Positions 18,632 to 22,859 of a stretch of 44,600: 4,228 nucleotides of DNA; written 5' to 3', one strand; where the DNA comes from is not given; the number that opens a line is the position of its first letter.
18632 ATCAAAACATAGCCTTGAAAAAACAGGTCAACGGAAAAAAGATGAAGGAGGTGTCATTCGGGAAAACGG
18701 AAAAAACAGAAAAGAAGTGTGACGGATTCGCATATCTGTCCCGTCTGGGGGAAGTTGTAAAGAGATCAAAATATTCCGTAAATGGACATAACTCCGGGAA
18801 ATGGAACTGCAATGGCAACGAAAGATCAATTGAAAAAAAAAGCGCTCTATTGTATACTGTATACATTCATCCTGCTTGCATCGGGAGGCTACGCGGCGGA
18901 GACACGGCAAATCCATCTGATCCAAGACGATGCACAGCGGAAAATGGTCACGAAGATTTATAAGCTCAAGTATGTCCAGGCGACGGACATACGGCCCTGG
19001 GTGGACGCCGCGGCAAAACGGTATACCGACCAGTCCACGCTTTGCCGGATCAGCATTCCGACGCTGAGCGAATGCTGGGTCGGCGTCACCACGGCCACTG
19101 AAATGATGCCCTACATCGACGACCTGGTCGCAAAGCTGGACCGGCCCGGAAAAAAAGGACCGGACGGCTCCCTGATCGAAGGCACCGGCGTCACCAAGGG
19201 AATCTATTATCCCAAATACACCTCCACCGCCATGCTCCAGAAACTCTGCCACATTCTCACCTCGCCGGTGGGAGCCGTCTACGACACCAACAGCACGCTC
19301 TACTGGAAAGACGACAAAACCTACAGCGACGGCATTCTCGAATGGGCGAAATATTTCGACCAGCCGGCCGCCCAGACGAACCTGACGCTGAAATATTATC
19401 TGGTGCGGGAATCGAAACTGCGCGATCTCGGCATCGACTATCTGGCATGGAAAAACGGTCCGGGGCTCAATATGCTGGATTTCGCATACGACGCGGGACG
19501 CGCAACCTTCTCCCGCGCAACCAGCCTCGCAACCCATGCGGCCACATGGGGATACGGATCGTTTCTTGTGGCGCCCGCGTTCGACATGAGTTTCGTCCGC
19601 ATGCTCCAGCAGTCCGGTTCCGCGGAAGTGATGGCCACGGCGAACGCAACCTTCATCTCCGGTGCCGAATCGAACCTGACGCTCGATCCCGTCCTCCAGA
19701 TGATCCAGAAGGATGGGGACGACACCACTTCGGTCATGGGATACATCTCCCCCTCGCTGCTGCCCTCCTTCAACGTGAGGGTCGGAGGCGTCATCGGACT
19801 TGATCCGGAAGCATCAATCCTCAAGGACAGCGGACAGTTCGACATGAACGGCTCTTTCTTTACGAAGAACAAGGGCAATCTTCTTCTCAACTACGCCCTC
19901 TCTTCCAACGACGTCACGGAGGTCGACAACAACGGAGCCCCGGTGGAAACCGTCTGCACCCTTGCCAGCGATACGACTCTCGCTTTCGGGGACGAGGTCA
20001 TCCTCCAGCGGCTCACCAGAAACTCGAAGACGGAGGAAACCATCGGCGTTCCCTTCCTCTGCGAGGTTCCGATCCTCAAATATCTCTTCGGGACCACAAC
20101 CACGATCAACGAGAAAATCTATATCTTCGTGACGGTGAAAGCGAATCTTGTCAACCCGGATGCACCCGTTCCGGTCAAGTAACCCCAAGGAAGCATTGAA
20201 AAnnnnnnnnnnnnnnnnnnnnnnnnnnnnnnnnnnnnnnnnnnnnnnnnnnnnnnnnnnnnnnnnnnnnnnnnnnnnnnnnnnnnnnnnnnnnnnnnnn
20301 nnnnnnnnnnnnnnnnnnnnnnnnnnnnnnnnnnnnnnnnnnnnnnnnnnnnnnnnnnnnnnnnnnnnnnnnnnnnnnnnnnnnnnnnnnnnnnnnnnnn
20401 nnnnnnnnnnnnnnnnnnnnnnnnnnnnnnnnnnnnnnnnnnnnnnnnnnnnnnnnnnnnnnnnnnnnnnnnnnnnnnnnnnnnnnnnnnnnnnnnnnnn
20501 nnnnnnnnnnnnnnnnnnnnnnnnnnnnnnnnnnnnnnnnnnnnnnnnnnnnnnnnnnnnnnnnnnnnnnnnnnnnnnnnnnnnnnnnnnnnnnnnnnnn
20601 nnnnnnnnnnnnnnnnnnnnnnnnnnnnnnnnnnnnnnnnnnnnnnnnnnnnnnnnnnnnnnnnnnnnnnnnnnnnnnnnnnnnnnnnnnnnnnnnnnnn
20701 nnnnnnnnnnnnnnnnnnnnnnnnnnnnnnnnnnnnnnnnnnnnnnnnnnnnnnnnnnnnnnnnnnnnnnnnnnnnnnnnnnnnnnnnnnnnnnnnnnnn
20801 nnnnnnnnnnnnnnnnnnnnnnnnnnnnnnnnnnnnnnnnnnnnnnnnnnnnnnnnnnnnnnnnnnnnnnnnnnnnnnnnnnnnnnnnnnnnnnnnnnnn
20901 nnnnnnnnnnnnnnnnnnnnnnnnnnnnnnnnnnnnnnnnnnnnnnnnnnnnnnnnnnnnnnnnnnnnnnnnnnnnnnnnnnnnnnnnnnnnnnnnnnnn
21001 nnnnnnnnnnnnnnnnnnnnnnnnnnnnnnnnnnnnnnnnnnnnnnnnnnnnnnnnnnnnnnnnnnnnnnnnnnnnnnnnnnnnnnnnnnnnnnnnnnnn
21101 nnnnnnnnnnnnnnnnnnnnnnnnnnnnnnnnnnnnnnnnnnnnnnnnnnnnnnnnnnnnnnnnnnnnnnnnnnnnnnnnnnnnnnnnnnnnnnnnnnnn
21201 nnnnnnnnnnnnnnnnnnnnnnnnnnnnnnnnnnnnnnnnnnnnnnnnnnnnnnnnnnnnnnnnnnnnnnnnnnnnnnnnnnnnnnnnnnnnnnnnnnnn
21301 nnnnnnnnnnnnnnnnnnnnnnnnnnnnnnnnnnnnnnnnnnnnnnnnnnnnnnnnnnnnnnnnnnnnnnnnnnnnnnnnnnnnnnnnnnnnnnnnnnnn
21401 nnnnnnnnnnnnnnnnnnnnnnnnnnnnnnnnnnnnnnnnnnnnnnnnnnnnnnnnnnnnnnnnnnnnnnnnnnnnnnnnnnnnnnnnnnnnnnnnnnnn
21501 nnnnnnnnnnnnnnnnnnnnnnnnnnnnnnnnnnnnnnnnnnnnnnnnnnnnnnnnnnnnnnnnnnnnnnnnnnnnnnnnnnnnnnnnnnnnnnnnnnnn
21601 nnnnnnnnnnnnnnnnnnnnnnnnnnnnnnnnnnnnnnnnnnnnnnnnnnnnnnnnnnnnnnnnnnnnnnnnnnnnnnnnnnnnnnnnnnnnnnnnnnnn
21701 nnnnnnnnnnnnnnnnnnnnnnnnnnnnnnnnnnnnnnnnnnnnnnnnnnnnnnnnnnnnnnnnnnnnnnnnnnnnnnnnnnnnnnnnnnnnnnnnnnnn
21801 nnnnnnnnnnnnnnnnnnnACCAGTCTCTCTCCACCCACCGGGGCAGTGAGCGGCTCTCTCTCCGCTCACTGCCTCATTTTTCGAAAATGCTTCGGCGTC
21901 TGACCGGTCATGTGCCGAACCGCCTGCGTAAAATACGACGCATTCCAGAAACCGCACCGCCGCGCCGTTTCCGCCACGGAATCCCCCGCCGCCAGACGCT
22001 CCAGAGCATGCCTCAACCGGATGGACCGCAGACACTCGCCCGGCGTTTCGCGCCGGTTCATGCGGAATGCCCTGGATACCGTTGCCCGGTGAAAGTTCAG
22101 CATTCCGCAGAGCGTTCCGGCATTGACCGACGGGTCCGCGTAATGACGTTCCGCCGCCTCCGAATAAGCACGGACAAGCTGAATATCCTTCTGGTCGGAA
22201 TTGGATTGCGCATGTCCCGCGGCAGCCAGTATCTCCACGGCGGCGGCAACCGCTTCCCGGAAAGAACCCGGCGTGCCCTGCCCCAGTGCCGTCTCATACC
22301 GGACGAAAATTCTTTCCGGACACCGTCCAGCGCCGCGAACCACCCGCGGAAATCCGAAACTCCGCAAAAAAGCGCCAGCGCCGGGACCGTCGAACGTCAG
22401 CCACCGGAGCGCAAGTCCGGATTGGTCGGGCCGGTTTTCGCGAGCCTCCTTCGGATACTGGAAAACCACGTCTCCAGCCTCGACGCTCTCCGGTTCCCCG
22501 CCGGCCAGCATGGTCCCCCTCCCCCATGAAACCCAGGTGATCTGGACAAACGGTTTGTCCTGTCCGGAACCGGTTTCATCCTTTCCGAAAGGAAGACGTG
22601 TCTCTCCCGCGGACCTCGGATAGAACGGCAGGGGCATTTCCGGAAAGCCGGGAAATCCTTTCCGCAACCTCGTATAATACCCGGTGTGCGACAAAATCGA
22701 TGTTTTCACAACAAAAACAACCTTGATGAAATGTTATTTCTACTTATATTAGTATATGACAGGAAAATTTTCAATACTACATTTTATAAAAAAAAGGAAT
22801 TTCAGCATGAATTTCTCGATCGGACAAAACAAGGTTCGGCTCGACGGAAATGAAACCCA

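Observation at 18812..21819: Orphan operon of two divergent compact secretin paralogues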

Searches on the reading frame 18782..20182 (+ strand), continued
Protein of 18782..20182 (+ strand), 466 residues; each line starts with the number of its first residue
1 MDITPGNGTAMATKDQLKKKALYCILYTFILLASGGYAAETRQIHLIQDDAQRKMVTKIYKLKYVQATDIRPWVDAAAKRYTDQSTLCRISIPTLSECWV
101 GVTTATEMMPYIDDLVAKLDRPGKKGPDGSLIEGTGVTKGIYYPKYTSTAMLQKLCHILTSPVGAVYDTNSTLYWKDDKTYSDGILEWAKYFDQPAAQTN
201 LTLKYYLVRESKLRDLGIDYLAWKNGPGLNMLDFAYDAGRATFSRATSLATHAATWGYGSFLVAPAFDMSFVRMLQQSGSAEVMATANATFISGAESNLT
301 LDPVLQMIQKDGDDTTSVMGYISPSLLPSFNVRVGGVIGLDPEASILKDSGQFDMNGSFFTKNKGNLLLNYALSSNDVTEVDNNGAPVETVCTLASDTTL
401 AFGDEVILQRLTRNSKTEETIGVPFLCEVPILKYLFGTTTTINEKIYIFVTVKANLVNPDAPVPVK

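Call 61: search_solved_structures(query=A2, max_evalue=0.001)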
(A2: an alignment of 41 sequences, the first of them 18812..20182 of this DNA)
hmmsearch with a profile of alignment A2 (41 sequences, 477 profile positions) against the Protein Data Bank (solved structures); distinct sequences matched with E-value up to 0.001: 7.
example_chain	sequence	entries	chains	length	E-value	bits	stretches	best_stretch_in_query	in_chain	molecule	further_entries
7ofh_A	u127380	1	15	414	4.9e-09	38.7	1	358-459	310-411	Virion export protein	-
8co1_Q1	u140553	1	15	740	4.8e-07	32.1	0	143-211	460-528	Probable type IV piliation system protein DR_0774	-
3jc8_Qa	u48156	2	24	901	2.7e-06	29.6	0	131-208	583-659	PilQ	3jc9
6w6m_A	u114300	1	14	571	5.2e-05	25.4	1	131-208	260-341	Type IV pilus secretin PilQ family protein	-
6rwk_X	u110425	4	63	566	0.00032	22.8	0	405-443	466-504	Outer membrane protein MxiD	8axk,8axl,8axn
9sh1_A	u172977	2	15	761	0.0004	22.5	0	144-209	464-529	Type IV pilus biogenesis and competence protein PilQ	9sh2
4av2_A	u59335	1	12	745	0.00053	22.1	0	144-209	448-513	TYPE IV PILUS BIOGENESIS AND COMPETENCE PROTEIN PILQ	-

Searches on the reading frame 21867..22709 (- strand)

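Call 6: search_protein_families(library=pfam, proteins=[window:21867-22709:-], max_evalue=0.01)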
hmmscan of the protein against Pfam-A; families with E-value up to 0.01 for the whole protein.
window:21867-22709:- (280 aa): 4 families
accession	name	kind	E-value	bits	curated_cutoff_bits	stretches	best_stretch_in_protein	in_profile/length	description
PF12833.13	HTH_18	-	6.1e-20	71.8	33.6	1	200-277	1-79/80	Helix-turn-helix domain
PF00165.29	HTH_AraC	-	3.1e-06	27.6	26.6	1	241-277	7-42/42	Bacterial regulatory helix-turn-helix proteins, AraC family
PF02311.25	AraC_binding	-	0.0013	18.9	21.1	1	53-119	22-89/135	AraC-like ligand binding domain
PF13384.12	HTH_23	-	0.0046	17.2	24.6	0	231-263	7-37/50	Homeodomain-like domain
